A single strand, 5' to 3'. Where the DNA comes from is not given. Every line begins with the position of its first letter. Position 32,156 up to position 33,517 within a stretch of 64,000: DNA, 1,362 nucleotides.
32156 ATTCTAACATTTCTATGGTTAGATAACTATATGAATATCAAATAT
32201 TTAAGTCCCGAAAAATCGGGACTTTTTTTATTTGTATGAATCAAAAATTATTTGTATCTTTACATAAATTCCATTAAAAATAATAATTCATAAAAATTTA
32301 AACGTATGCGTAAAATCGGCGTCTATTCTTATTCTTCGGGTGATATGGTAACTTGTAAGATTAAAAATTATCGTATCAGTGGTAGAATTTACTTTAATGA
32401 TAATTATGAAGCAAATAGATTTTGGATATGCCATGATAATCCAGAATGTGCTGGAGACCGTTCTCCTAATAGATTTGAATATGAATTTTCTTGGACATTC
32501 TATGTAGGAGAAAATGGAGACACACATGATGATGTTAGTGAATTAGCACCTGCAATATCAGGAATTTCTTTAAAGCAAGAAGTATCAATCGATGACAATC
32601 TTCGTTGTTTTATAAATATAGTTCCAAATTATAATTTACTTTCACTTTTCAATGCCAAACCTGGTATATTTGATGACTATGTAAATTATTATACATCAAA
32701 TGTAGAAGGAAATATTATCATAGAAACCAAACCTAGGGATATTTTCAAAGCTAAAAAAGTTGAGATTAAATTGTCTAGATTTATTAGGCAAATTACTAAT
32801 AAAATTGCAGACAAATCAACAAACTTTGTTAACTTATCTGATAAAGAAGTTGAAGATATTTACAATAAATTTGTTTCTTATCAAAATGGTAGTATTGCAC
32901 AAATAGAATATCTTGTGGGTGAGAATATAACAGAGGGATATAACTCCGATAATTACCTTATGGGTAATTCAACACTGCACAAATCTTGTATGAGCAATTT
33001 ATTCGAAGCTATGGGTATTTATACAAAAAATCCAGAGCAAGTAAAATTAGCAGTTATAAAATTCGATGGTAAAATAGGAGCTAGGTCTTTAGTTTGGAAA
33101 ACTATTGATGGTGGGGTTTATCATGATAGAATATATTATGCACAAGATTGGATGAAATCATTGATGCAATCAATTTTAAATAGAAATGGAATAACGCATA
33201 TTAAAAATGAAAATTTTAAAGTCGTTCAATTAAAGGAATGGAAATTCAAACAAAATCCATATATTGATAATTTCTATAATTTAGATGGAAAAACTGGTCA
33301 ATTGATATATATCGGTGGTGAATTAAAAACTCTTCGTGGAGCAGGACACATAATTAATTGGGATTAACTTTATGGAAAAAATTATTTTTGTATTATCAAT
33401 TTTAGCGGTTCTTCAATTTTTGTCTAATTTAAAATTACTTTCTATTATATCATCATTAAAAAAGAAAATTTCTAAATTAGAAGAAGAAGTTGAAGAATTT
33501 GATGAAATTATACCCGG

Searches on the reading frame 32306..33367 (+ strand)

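Call 13: search_protein_families(library=phrogs, proteins=[window:32306-33367:+])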
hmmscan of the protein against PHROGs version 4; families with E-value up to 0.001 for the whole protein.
window:32306-33367:+ (353 aa): 1 family
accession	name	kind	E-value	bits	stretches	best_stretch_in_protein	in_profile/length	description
phrog_23053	-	unknown function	9.4e-05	22.9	1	220-326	83-180/367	-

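Call 14: search_protein_families(library=pfam, proteins=[window:32306-33367:+])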
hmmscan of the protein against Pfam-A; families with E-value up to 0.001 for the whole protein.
window:32306-33367:+ (353 aa): 0 families
